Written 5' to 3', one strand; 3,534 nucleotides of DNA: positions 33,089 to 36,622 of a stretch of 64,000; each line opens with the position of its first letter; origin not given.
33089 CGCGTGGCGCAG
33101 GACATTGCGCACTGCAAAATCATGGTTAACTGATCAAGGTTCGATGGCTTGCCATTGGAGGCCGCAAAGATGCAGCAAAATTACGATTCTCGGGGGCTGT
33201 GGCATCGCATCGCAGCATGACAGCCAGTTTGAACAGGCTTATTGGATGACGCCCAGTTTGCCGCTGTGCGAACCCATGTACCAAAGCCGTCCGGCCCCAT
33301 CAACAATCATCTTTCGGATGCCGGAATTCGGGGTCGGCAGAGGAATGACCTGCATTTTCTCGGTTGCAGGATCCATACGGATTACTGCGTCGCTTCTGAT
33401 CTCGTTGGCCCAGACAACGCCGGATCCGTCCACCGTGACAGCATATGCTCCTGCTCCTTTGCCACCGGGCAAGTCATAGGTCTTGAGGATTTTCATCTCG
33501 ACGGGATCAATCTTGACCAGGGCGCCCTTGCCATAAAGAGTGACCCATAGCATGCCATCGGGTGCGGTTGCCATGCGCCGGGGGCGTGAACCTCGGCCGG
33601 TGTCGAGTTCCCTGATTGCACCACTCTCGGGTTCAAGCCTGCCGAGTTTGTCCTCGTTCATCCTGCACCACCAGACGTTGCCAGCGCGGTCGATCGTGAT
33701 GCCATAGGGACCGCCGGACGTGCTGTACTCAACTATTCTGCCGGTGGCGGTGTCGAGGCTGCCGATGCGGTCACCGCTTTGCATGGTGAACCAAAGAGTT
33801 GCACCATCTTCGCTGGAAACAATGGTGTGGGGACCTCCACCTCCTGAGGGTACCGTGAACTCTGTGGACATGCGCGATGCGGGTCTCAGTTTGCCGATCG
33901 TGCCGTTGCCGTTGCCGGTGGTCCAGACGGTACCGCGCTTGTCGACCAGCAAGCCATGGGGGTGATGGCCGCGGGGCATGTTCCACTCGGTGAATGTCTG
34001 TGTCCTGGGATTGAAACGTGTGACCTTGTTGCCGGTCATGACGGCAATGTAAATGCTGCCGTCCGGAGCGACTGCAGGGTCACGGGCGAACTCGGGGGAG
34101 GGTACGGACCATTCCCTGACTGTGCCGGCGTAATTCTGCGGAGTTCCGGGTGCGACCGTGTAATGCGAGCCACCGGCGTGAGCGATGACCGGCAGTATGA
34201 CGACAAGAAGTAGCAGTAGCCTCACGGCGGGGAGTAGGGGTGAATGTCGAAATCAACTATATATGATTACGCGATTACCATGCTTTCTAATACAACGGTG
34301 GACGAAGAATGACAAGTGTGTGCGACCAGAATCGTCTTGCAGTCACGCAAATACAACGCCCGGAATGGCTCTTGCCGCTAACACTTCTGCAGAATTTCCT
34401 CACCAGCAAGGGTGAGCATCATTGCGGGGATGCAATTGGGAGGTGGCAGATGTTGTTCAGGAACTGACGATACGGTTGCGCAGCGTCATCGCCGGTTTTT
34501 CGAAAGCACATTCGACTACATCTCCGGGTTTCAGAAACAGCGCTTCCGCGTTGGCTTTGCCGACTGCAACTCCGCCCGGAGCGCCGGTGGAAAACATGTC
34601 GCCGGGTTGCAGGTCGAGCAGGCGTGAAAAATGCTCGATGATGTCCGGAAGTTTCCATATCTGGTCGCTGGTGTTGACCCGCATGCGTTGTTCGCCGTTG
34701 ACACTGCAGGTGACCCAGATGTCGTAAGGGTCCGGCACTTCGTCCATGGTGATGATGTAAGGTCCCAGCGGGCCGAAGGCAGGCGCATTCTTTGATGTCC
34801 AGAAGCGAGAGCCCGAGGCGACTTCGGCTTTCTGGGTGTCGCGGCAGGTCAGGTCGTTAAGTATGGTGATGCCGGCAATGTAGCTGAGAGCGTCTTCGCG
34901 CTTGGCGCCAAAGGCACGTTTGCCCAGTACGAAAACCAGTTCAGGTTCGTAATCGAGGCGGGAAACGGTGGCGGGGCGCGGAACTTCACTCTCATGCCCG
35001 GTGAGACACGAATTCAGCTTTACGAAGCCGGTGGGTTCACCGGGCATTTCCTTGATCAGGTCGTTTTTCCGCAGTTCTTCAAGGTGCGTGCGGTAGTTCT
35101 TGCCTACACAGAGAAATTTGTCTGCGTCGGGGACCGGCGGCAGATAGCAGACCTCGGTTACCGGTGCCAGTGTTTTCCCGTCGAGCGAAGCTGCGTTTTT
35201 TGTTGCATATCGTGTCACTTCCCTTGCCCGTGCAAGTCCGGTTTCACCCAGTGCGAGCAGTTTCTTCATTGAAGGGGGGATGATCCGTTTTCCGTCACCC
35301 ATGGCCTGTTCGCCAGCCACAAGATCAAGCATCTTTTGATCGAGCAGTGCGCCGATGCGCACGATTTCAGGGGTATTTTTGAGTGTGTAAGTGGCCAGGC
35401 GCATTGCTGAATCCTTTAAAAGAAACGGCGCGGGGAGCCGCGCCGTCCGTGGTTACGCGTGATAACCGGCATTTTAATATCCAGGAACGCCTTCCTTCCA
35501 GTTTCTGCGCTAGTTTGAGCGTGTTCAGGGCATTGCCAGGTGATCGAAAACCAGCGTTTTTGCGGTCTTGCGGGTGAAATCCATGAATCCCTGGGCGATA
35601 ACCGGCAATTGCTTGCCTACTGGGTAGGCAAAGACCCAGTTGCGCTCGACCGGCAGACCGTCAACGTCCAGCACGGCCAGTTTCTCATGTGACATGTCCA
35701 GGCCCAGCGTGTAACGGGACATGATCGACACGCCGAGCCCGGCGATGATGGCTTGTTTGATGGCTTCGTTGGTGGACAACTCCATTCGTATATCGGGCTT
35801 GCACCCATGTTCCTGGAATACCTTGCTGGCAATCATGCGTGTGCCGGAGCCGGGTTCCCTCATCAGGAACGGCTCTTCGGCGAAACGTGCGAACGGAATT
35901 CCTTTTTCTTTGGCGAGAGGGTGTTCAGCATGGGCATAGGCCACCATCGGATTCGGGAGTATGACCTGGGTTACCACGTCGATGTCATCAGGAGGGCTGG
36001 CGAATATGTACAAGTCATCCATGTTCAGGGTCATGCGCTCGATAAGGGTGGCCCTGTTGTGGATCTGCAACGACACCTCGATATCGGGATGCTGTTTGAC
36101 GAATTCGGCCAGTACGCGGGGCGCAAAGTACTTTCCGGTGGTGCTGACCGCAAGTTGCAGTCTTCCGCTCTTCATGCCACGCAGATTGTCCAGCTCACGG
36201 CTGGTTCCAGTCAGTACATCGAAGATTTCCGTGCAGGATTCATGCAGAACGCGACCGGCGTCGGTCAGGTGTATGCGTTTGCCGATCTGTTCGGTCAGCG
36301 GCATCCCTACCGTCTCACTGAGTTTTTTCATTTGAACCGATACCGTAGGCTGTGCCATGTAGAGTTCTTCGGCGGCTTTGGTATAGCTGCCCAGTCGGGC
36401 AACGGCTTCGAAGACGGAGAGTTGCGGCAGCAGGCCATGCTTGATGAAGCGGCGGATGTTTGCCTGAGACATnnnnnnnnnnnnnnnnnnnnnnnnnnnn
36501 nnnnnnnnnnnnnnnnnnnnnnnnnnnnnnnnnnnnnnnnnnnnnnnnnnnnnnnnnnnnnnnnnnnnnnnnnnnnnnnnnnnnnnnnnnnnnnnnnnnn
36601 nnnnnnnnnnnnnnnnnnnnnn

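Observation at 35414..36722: Mn2+ (yybP-ykoY) riboswitch placed in front of a stand-alone LysR-type transcription factor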

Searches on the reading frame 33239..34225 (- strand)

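Call 6: search_protein_families(library=pfam, proteins=[window:33239-34225:-])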
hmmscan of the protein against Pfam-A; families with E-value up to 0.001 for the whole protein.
window:33239-34225:- (328 aa): 7 families
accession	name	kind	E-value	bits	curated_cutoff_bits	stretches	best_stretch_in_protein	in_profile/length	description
PF24684.1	Vgb_lyase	-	4.8e-51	173.7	50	2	80-327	5-249/290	Virginiamycin B lyase family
PF08450.18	SGL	-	2.1e-17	64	26.3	0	165-208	177-221/246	SMP-30/Gluconolactonase/LRE-like region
PF16819.11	DUF5074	-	6.5e-10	39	27.2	0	216-255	185-226/353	Domain of unknown function (DUF5074)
PF21959.2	DUF6923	-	3.3e-08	34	27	0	48-142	135-222/234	Repeat of unknown function (DUF6923)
PF07494.17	Reg_prop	-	6.6e-06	26.2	20.4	0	299-315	3-19/24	Two component regulator propeller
PF22701.2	Mala_s_1-like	-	0.00012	22.4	27.5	0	47-105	90-149/195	Mal s 1 allergenic protein-like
PF20067.5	SSL_N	-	0.00023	21.4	18.9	0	51-66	27-42/46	Strictosidine synthase-like, N-terminal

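Call 29: search_protein_families(library=ncbifam, proteins=[window:33239-34225:-])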
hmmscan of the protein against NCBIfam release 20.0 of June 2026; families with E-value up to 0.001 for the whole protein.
window:33239-34225:- (328 aa): 5 families
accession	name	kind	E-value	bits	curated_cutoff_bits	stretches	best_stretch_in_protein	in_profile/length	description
NF000022.1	stregra_B_VgbA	exception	6.3e-26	91.2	600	2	145-325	71-249/299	streptogramin B lyase Vgb(A)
NF000096.1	stregra_B_VgbB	exception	5.7e-25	88.1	600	2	171-325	99-249/295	streptogramin B lyase Vgb(B)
TIGR03866.1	PQQ_ABC_repeats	subfamily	6.9e-05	22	287.3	0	56-176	11-130/310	PQQ-dependent catabolism-associated beta-propeller protein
NF052460.1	L-NosZ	equivalog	0.00019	20.1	700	0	53-276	51-278/480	clade III lactonase-type nitrous-oxide reductase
NF033206.1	ScyE_fam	subfamily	0.00072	19.2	80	0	50-110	258-329/333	ScyD/ScyE family protein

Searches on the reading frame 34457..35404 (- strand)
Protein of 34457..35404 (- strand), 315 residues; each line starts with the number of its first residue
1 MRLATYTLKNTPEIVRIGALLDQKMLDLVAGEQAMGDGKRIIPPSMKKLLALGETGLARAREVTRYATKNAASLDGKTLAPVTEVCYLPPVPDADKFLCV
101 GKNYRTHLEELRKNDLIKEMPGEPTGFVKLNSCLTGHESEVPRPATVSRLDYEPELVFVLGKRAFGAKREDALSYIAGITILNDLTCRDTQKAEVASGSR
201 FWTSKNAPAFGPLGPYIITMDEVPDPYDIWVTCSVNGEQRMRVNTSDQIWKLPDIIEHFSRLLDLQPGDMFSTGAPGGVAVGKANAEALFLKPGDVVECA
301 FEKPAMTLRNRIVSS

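Call 6: search_protein_families(library=pfam, proteins=[window:34457-35404:-])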
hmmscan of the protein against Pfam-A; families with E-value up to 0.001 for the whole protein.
window:34457-35404:- (315 aa): 1 family
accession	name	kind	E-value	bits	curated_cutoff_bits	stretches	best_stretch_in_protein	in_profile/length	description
PF01557.24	FAA_hydrolase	-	6.2e-58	196.4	23.9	1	97-313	2-214/214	Fumarylacetoacetate (FAA) hydrolase C-terminal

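Call 29: search_protein_families(library=ncbifam, proteins=[window:34457-35404:-])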
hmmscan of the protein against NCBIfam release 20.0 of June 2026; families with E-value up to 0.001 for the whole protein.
window:34457-35404:- (315 aa): 7 families
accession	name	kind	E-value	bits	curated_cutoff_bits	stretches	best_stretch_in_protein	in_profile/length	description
TIGR02303.1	HpaG-C-term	equivalog_domain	5.2e-46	157.1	276.4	1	68-314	17-244/245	4-hydroxyphenylacetate degradation bifunctional isomerase/decarboxylase, C-terminal subunit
NF053535.1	DhyDRhmHlse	equivalog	6.4e-44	150.4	500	1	62-303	37-270/284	2,4-didehydro-3-deoxy-L-rhamnonate hydrolase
NF011750.0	PRK15203.1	equivalog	2.8e-29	102.2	811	1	96-280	224-400/429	4-hydroxyphenylacetate degradation bifunctional isomerase/decarboxylase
NF009399.0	PRK12764.1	equivalog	7e-27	94.6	444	1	119-304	40-212/501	fumarylacetoacetate hydrolase family protein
NF007967.0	PRK10691.1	equivalog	5.6e-23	81.4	201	1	95-281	17-198/219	fumarylacetoacetate hydrolase family protein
TIGR02305.1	HpaG-N-term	equivalog_domain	2.6e-21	76.1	228.65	1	99-302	5-196/205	4-hydroxyphenylacetate degradation bifunctional isomerase/decarboxylase, N-terminal subunit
TIGR01266.1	fum_ac_acetase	equivalog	2.5e-05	23.3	375.3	1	136-223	183-270/420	fumarylacetoacetase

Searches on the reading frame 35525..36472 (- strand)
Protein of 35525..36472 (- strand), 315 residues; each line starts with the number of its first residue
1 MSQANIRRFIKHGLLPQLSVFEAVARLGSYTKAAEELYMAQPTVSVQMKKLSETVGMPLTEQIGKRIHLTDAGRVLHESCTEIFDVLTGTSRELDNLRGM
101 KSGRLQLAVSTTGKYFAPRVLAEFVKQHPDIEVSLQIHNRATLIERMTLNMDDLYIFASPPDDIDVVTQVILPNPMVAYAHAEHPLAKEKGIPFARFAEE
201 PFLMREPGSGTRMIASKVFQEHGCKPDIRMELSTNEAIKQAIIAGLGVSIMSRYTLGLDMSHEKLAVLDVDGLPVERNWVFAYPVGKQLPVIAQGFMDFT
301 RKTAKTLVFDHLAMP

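Call 6: search_protein_families(library=pfam, proteins=[window:35525-36472:-])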
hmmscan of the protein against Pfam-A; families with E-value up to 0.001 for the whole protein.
window:35525-36472:- (315 aa): 2 families
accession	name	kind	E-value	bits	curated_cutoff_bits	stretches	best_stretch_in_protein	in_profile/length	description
PF03466.25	LysR_substrate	-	3.1e-48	164.4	28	1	100-303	3-207/209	LysR substrate binding domain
PF00126.33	HTH_1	-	3.4e-18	65.8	26.6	1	17-74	3-60/60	Bacterial regulatory helix-turn-helix protein, lysR family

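Call 13: find_related_loci(query=window:35525-36472:-, collection=genome_contigs, flank=4000)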
Query window:35525-36472:- (315 aa) in genome_contigs; peptide patterns used: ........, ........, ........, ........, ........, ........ (x = any residue, [..] = any of these).
197 stretches matched a pattern; 71 encode a relative of the query (tblastn E <= 1e-3); 71 distinct loci.
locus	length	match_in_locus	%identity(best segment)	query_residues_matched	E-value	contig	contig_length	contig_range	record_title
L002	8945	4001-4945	80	1-315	7e-176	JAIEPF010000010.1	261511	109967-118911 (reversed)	MAG: Burkholderiales bacterium isolate co.spades.DASTOOL.1kb_167 c_000000445202, whole genome shotgun sequence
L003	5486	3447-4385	79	1-313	6e-174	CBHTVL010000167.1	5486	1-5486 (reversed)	MAG TPA_asm: uncultured Burkholderiales bacterium isolate ERR14722429_binner123_Refined_68 genome assembly, contig: ERZ2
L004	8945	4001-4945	76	1-315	2e-170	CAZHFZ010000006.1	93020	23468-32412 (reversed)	MAG TPA_asm: uncultured Bordetella sp. isolate SRP272421_co2_537 genome assembly, contig: NODE_240_length_93020_cov_8.07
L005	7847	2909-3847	78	1-313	1e-169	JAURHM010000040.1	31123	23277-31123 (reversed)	MAG: Burkholderiales bacterium isolate SFB_649D_50_9 k141_381264_length_31123_cov_12.3338, whole genome shotgun sequence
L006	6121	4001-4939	78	1-313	5e-170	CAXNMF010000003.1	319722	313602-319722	MAG: Burkholderiales bacterium isolate ME-04may21-LR-25 genome assembly, contig: ME-04may21-LR-C205, whole genome shotgu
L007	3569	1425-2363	77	1-313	5e-177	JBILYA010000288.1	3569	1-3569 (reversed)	MAG: Burkholderiales bacterium isolate ME2018-11-08GD_3300042940_group8_bin203 Rohwer_bin2383_scaffold_20394_c1, whole g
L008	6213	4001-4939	77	1-313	1e-169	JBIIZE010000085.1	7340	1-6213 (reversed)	MAG: Burkholderiales bacterium isolate ME2005-11-08_3300042400_group2_bin9 Rohwer_bin2381_scaffold_8421_c1, whole genome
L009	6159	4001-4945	77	1-315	7e-170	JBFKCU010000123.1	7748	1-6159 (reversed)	MAG: Burkholderiales bacterium isolate Mix_sand20.2022.06.G.29 k141_1041708_length_7748_cov_14.6897, whole genome shotgu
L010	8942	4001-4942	78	1-314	3e-169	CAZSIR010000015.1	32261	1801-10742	MAG TPA_asm: uncultured Bordetella sp. isolate SRP150892_co2_45 genome assembly, contig: NODE_1744_length_32261_cov_21.3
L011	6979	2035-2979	77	1-315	8e-169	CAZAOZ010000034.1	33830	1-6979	MAG TPA_asm: uncultured Bordetella sp. isolate ERP113451_co7_129 genome assembly, contig: NODE_869_length_33830_cov_22.6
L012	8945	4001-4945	77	1-315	2e-168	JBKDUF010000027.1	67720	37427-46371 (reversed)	MAG: Betaproteobacteria bacterium isolate samp_4355_concoct_296 samp_4355_118317, whole genome shotgun sequence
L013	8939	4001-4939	77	1-313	2e-166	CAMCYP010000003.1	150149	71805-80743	MAG: Bordetella parapertussis isolate ME-08apr19-309 genome assembly, contig: ME-08apr19-C130, whole genome shotgun sequ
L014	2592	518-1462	75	1-315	1e-174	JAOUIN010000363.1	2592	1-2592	MAG: Betaproteobacteria bacterium isolate 4_1_Oct_SF_Bin29 4_1_Oct_SF_Bin29_scaffold_23982_c1, whole genome shotgun sequ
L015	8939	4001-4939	74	1-313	1e-162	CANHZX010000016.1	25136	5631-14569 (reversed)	MAG: Betaproteobacteria bacterium isolate RE-4nov15-132 genome assembly, contig: RE-4nov15-C2368, whole genome shotgun s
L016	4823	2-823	84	42-315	5e-158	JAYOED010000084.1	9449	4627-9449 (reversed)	MAG: Burkholderiales bacterium isolate 139553_S155_concoct_bins.tsv.005 NODE_8479_length_9449_cov_5.011816, whole genome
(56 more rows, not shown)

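Call 29: search_protein_families(library=ncbifam, proteins=[window:35525-36472:-])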
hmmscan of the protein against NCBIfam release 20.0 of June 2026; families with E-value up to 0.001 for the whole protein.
window:35525-36472:- (315 aa): 52 families (the best 25 are shown)
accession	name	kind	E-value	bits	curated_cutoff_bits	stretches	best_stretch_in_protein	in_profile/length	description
NF045990.1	TransRegCbbRRhodb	equivalog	4e-69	233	450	1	15-298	8-294/304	LysR family regulator CbbR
TIGR03339.1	phn_lysR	subfamily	1.3e-51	175.5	341.1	1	17-270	1-252/279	aminoethylphosphonate catabolism associated LysR family transcriptional regulator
NF040786.1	LysR_Sec_metab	equivalog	4e-48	164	250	1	16-302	4-296/298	selenium metabolism-associated LysR family transcriptional regulator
NF040889.1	trans_reg_YeiE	equivalog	1.1e-43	149.5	480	1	15-283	5-269/288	DNA-binding transcriptional regulator YeiE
NF008095.0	PRK10837.1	subfamily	9e-41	140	281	1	15-296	5-282/290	LysR family transcriptional regulator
NF047520.1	trans_act_CidR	equivalog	3e-37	128.4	415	1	17-302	5-290/292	cidABC operon transcriptional activator CidR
NF053705.1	TransRegGltCGpos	equivalog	7.9e-36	123.8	350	1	16-305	4-294/300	glutamate biosynthesis transcriptional regulator GltC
NF008416.0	PRK11242.1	equivalog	1.1e-30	107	277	1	15-278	3-265/300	transcriptional regulator CynR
NF008352.0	PRK11139.1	subfamily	5.8e-26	91.3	288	1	15-274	8-262/305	transcriptional regulator GcvA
NF009327.0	PRK12684.1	subfamily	8.6e-25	87.6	402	1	20-271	9-262/313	CysB family HTH-type transcriptional regulator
NF045775.1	acetoin_reg_AlsR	exception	2.4e-24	86.4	430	1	17-294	5-283/290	acetoin biosynthesis transcriptional regulator AlsR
TIGR02424.1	TF_pcaQ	equivalog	3.3e-24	85.3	303.8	1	18-272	8-266/300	pca operon transcription factor PcaQ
NF008722.0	PRK11716.1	equivalog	9.3e-24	83.9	246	1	17-253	5-243/293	HTH-type transcriptional activator IlvY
NF008239.0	PRK11013.1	equivalog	3e-23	82.3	288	1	17-267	8-258/309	LysR family transcriptional regulator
NF007385.0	PRK09906.1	equivalog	2.4e-22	79.4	356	1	17-262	5-252/296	DNA-binding transcriptional regulator HcaR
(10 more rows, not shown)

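Call 49: find_encoding_contigs(protein=window:35525-36472:-, flank=3000, max_places=4)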
Protein window:35525-36472:- (315 aa): 1 contig read that carries it; 1 place shown.
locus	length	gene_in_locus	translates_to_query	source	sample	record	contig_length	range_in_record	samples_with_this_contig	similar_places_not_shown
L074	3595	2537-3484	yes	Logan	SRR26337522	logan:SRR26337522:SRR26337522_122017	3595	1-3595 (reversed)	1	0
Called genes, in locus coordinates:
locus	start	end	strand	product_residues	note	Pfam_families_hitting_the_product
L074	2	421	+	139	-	?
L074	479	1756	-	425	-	PF03741:TerC, PF00582:Usp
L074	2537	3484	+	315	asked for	PF00126:HTH_1, PF03466:LysR_substrate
